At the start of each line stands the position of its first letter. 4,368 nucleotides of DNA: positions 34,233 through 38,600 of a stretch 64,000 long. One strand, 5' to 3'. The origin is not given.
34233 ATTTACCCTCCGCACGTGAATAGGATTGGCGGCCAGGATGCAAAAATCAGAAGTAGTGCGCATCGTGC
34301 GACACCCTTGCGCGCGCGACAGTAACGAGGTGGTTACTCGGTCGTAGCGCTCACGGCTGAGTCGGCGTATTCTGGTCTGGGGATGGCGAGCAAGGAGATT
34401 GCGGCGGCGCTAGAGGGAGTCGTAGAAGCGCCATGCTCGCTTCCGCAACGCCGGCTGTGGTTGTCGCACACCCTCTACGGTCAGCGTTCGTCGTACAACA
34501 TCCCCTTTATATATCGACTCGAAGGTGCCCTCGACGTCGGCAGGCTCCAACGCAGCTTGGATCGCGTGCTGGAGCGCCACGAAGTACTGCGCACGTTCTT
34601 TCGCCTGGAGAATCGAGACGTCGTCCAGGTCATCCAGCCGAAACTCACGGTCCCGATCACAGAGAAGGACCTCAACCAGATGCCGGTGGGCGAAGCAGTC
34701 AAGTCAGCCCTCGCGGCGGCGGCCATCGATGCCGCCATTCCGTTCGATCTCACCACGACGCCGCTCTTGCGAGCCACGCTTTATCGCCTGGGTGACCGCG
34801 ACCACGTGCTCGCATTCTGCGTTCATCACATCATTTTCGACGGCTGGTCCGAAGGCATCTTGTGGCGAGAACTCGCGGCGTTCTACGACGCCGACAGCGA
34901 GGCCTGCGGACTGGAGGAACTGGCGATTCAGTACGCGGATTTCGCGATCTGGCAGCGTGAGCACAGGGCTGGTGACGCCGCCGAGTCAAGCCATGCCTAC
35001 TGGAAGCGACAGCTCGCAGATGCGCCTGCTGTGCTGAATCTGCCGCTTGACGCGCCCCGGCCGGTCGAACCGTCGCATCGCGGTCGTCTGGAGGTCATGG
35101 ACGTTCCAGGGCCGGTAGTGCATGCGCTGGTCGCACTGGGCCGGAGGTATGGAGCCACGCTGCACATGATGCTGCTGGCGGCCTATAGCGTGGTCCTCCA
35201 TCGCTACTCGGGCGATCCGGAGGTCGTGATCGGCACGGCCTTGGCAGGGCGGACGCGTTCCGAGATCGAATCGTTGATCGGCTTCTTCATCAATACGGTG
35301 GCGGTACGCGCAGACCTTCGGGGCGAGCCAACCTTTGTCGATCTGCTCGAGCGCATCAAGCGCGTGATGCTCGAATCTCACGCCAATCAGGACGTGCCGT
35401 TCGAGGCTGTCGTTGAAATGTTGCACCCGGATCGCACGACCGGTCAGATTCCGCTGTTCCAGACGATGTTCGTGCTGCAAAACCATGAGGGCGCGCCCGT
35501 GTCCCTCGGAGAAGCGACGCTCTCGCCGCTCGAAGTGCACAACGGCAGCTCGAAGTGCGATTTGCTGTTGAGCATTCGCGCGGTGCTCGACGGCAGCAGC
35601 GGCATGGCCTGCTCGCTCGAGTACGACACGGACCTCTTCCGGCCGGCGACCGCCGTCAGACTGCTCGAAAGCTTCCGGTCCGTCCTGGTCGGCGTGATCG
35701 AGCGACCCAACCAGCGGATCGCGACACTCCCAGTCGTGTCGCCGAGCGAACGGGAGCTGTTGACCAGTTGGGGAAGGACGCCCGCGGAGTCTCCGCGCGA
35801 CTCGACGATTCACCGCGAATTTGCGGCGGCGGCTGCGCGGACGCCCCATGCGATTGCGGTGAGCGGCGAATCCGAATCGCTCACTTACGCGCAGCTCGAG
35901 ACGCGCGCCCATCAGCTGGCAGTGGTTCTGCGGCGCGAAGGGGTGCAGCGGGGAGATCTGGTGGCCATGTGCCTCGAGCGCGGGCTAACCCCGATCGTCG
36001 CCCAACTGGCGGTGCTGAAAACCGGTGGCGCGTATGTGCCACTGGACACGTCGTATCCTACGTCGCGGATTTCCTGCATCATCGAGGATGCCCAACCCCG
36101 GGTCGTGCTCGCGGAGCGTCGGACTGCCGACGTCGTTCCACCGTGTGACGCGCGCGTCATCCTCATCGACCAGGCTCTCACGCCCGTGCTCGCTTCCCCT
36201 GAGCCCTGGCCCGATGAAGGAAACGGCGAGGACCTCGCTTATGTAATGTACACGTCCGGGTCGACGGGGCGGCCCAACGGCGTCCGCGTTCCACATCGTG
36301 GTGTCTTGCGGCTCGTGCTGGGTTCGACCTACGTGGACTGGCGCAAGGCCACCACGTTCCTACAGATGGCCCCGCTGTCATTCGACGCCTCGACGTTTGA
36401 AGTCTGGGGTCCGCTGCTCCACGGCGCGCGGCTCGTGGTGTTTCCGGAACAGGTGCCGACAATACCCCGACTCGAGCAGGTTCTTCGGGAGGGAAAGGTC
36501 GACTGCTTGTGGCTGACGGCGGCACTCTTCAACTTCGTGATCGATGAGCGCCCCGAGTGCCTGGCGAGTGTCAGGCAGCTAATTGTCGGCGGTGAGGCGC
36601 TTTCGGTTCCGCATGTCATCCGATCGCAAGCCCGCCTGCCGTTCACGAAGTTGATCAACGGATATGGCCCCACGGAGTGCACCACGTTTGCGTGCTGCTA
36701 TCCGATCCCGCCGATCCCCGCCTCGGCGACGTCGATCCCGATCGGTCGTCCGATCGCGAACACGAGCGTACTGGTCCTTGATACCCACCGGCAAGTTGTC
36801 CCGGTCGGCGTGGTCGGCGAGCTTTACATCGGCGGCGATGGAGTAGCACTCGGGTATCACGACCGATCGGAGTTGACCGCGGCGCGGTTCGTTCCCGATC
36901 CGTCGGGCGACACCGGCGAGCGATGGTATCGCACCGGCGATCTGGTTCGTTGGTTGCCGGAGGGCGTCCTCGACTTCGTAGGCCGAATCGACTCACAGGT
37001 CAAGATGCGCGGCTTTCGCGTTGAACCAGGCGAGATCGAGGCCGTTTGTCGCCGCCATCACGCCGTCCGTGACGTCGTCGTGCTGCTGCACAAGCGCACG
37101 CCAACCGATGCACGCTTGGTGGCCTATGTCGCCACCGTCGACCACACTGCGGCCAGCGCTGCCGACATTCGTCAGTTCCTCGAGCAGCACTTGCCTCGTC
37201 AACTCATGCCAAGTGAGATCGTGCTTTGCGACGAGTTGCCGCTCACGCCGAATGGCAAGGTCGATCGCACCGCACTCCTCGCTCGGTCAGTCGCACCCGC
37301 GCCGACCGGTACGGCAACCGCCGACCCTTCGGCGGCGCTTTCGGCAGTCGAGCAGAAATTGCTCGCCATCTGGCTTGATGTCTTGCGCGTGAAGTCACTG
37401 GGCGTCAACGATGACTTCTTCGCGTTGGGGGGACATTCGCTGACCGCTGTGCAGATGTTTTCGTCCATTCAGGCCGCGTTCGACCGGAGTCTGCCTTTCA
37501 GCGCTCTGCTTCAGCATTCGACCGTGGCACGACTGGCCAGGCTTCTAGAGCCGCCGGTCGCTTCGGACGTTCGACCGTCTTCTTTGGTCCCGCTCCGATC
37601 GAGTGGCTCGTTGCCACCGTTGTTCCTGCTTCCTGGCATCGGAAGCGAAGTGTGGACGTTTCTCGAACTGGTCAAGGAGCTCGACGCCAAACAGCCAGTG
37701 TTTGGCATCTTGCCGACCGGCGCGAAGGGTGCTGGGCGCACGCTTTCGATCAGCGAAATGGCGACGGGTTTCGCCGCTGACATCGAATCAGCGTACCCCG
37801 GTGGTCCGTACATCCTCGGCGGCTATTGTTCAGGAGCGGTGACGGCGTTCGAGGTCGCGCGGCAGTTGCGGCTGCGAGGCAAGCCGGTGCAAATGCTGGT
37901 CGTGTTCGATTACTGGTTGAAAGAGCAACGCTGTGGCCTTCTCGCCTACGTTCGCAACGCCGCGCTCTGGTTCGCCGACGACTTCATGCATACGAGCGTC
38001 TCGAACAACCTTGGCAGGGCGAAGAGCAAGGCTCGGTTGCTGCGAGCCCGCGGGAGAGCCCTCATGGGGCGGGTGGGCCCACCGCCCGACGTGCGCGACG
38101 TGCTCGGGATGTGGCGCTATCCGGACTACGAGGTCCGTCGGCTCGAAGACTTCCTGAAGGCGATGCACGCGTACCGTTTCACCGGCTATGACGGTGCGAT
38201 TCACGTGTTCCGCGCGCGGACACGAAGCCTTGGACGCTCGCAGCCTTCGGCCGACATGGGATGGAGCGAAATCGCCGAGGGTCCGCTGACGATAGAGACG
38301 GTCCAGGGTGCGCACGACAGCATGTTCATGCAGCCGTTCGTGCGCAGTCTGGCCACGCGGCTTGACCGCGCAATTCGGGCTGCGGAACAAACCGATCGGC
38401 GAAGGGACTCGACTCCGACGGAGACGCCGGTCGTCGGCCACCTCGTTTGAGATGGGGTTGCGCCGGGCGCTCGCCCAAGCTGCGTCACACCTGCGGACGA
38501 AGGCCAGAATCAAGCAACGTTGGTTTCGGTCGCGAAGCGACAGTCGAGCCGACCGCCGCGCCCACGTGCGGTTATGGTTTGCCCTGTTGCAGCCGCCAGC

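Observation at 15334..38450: Head-to-head hybrid NRPS-PKS cluster: two divergent operons, each closed by its own 1355-aa C-A-T-TE gene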

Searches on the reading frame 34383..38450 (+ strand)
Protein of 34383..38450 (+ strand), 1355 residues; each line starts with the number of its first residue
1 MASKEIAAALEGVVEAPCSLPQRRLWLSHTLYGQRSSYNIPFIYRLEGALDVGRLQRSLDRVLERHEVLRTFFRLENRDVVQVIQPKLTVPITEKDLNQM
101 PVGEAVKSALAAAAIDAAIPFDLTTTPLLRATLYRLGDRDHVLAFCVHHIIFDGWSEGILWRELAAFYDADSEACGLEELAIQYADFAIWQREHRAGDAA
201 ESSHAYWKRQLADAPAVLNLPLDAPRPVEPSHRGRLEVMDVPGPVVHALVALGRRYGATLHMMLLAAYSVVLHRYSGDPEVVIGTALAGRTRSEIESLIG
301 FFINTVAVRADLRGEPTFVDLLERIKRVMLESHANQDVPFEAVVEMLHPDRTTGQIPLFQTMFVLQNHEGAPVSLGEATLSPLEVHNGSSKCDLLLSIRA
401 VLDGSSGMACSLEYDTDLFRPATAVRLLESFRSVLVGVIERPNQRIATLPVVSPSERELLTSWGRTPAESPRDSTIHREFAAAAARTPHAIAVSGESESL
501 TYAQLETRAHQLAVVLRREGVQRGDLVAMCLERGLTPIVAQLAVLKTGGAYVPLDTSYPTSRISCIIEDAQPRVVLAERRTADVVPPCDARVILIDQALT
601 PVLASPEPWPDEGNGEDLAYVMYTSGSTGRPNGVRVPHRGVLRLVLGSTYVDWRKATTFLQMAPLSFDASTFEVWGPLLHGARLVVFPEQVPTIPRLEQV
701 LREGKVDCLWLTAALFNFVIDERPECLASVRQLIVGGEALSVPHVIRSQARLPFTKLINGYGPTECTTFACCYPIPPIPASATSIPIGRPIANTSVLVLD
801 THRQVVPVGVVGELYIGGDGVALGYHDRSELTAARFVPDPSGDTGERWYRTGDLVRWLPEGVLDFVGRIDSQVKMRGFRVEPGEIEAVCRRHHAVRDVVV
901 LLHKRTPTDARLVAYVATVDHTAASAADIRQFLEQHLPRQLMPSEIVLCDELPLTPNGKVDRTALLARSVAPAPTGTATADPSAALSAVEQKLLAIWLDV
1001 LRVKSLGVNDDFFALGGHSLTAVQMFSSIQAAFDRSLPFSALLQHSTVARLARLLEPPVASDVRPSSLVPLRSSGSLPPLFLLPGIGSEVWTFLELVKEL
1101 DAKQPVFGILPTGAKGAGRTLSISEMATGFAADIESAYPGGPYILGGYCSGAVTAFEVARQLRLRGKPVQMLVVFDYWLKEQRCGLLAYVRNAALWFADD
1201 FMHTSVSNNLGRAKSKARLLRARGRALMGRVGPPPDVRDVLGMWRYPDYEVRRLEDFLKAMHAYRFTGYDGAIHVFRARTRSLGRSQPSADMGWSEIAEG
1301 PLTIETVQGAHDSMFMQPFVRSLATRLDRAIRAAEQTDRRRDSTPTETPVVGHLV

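Call 3: search_protein_families(library=pfam, proteins=[window:34383-38450:+], max_evalue=0.001)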
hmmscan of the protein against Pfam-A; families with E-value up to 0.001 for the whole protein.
window:34383-38450:+ (1355 aa): 5 families
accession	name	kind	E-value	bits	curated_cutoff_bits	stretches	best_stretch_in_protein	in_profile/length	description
PF00668.25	Condensation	-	3.7e-99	332.9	30.6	1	16-460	5-455/456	Condensation domain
PF00501.34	AMP-binding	-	1.9e-82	277.6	29.9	1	480-826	1-384/384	AMP-binding enzyme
PF00975.26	Thioesterase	-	2e-16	61.4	26.4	1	1079-1180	2-105/226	Thioesterase domain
PF00550.31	PP-binding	-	7e-15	55.5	20.8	1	991-1055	1-67/67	Phosphopantetheine attachment site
PF13193.12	AMP-binding_C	-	1.6e-09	39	24.5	1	884-959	1-76/76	AMP-binding enzyme C-terminal domain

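Call 4: search_protein_families(library=ncbifam, proteins=[window:34383-38450:+], max_evalue=0.00001)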
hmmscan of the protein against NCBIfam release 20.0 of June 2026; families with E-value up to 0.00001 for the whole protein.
window:34383-38450:+ (1355 aa): 104 families (the best 25 are shown)
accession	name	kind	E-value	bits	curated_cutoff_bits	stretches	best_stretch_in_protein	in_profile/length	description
NF004282.0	PRK05691.1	subfamily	1.4e-232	774.7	4090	1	8-1052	668-1702/4334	non-ribosomal peptide synthase/polyketide synthase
NF047350.1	aureusi_NRPS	equivalog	2.7e-225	751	2500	2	434-1056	373-976/2373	aureusimine non-ribosomal peptide synthetase AusA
NF038078.1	NRPS_MxcG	equivalog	3.3e-144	482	2300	1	16-1058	5-1044/1442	myxochelin non-ribosomal peptide synthetase MxcG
NF041803.1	NRPS_SolG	exception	7.1e-144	480.9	2200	1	58-1052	154-1152/1163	solanimycin non-ribosomal peptide synthetase SolG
TIGR01733.1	AA-adenyl-dom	subfamily_domain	2.6e-130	434.9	317.4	1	501-900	1-409/409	amino acid adenylation domain-containing protein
NF007605.2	PRK10252.1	equivalog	4e-119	398.9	2400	1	21-1181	9-1170/1292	enterobactin non-ribosomal peptide synthetase EntF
TIGR03443.1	alpha_am_amid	equivalog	5.5e-78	262.6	1030.1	3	621-919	420-750/1390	L-aminoadipate-semialdehyde dehydrogenase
NF003417.0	PRK04813.1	subfamily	8.1e-72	242.4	476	1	480-967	9-501/505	D-alanine--poly(phosphoribitol) ligase subunit DltA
TIGR01734.1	D-ala-DACP-lig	equivalog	2.2e-67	227.8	559.85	1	480-966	6-499/504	D-alanine--poly(phosphoribitol) ligase subunit DltA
NF004837.0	PRK06187.1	subfamily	4.1e-66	223.3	476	1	473-966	7-519/531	long-chain-fatty-acid--CoA ligase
TIGR03098.1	ligase_PEP_1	hypoth_equivalog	3.7e-63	213.8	592.35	1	476-966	2-515/517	acyl-CoA ligase (AMP-forming), exosortase A system-associated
NF004114.0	PRK05605.1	equivalog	4.1e-47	160.8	766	2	614-965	219-565/575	long-chain-fatty-acid--CoA ligase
NF052269.1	Staph_lig_FadD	equivalog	1.6e-43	148.8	650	1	494-965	22-489/499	long-chain-fatty-acid--CoA ligase FadD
NF006181.0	PRK08314.1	subfamily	3.7e-43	147.6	705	2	606-962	194-547/563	long-chain-fatty-acid--CoA ligase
NF005801.1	PRK07656.1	equivalog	3e-42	144.9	657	1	475-963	2-497/500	FadD3 family acyl-CoA ligase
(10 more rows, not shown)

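Call 62: find_encoding_contigs(protein=window:34383-38450:+, flank=10000, max_places=3)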
Protein window:34383-38450:+ (1355 aa): no gene with exactly this product is on record in the collection.
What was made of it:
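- Tried and rejected: An exact-sequence look-up of the Val module found nothing on record (call 62).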

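Call 75: find_related_loci(query=window:34383-38450:+, collection=metagenome_contigs, flank=10000)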
Query window:34383-38450:+ (1355 aa) in metagenome_contigs; peptide patterns used: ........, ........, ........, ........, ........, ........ (x = any residue, [..] = any of these).
600 stretches matched a pattern (row limit reached: there are more); 547 encode a relative of the query (tblastn E <= 1e-3); the best 80 are kept; 80 distinct loci.
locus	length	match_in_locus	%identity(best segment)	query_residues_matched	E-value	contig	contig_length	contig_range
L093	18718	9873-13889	41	17-1335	0e+0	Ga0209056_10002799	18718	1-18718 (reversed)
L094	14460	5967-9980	39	17-1350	0e+0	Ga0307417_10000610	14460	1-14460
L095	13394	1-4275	38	17-1327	0e+0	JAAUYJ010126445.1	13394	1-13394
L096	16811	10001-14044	37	17-1331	0e+0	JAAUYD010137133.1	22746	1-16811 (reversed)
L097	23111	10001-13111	43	17-1054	0e+0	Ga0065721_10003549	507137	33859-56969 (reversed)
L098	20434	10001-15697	38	17-1338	0e+0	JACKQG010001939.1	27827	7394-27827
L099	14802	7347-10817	39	17-1178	0e+0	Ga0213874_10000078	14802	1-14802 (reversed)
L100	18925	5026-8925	37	17-1331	0e+0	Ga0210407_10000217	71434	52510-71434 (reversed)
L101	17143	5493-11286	39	17-1338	0e+0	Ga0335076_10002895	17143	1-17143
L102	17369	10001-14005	35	17-1332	0e+0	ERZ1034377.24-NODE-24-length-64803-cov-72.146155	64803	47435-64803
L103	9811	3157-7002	37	17-1327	0e+0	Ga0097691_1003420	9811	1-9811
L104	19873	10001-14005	34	17-1332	0e+0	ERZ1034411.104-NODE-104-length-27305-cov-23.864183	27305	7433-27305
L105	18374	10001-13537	39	3-1176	0e+0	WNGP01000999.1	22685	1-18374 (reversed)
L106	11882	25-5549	36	17-1332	0e+0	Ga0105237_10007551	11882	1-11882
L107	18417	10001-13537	39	3-1176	0e+0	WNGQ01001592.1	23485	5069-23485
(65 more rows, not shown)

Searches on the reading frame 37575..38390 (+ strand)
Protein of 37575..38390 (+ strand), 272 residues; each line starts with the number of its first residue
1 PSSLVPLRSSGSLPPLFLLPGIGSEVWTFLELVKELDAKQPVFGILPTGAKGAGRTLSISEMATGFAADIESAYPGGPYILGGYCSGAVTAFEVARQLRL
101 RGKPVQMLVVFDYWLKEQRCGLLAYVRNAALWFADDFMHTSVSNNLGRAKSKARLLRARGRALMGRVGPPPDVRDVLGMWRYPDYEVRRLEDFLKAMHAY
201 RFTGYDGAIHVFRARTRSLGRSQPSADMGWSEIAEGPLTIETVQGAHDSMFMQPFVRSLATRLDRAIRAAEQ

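Call 38: search_solved_structures(query=window:37575-38390:+, max_evalue=1, show_alignments=4)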
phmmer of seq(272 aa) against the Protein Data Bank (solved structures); distinct sequences matched with E-value up to 1: 48.
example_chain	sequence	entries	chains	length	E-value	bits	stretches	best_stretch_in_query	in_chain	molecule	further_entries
7dxo_A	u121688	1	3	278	2.9e-15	59.6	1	4-114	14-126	Non-ribosomal peptide synthetase 4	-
7crn_A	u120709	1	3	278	4e-15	59.1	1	4-114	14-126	Non-ribosomal peptide synthetase 4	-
4zxh_A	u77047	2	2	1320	2.4e-14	56.6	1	1-112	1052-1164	ABBFA_003403 | Tyrocidine synthetase 3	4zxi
2roq_A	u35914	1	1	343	3.4e-09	39.7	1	3-117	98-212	Enterobactin synthetase component F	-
3tej_A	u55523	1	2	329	4e-09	39.5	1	3-117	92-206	Enterobactin synthase component F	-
5ja1_A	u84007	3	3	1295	1.1e-08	38.1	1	4-117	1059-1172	Enterobactin synthase component F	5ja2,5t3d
3tjm_A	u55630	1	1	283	2.4e-08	36.9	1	11-105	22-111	Fatty acid synthase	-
6ojc_A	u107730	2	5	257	2.4e-08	36.9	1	52-112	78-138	NocB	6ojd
4z49_A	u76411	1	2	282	2.9e-08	36.7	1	11-105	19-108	Fatty acid synthase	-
7mhd_A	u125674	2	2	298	3.3e-08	36.5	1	11-105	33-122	Fatty acid synthase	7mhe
2px6_A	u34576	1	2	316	3.9e-08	36.2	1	11-105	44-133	Thioesterase domain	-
1xkt_A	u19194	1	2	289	5.5e-08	35.7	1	11-105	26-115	fatty acid synthase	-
7r0x_A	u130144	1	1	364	1.7e-07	34.1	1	27-165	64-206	Polyketide synthase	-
3lcr_A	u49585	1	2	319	2.7e-07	33.4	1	24-114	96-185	Tautomycetin biosynthetic PKS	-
2vz8_A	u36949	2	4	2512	6.5e-07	32.2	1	13-101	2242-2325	FATTY ACID SYNTHASE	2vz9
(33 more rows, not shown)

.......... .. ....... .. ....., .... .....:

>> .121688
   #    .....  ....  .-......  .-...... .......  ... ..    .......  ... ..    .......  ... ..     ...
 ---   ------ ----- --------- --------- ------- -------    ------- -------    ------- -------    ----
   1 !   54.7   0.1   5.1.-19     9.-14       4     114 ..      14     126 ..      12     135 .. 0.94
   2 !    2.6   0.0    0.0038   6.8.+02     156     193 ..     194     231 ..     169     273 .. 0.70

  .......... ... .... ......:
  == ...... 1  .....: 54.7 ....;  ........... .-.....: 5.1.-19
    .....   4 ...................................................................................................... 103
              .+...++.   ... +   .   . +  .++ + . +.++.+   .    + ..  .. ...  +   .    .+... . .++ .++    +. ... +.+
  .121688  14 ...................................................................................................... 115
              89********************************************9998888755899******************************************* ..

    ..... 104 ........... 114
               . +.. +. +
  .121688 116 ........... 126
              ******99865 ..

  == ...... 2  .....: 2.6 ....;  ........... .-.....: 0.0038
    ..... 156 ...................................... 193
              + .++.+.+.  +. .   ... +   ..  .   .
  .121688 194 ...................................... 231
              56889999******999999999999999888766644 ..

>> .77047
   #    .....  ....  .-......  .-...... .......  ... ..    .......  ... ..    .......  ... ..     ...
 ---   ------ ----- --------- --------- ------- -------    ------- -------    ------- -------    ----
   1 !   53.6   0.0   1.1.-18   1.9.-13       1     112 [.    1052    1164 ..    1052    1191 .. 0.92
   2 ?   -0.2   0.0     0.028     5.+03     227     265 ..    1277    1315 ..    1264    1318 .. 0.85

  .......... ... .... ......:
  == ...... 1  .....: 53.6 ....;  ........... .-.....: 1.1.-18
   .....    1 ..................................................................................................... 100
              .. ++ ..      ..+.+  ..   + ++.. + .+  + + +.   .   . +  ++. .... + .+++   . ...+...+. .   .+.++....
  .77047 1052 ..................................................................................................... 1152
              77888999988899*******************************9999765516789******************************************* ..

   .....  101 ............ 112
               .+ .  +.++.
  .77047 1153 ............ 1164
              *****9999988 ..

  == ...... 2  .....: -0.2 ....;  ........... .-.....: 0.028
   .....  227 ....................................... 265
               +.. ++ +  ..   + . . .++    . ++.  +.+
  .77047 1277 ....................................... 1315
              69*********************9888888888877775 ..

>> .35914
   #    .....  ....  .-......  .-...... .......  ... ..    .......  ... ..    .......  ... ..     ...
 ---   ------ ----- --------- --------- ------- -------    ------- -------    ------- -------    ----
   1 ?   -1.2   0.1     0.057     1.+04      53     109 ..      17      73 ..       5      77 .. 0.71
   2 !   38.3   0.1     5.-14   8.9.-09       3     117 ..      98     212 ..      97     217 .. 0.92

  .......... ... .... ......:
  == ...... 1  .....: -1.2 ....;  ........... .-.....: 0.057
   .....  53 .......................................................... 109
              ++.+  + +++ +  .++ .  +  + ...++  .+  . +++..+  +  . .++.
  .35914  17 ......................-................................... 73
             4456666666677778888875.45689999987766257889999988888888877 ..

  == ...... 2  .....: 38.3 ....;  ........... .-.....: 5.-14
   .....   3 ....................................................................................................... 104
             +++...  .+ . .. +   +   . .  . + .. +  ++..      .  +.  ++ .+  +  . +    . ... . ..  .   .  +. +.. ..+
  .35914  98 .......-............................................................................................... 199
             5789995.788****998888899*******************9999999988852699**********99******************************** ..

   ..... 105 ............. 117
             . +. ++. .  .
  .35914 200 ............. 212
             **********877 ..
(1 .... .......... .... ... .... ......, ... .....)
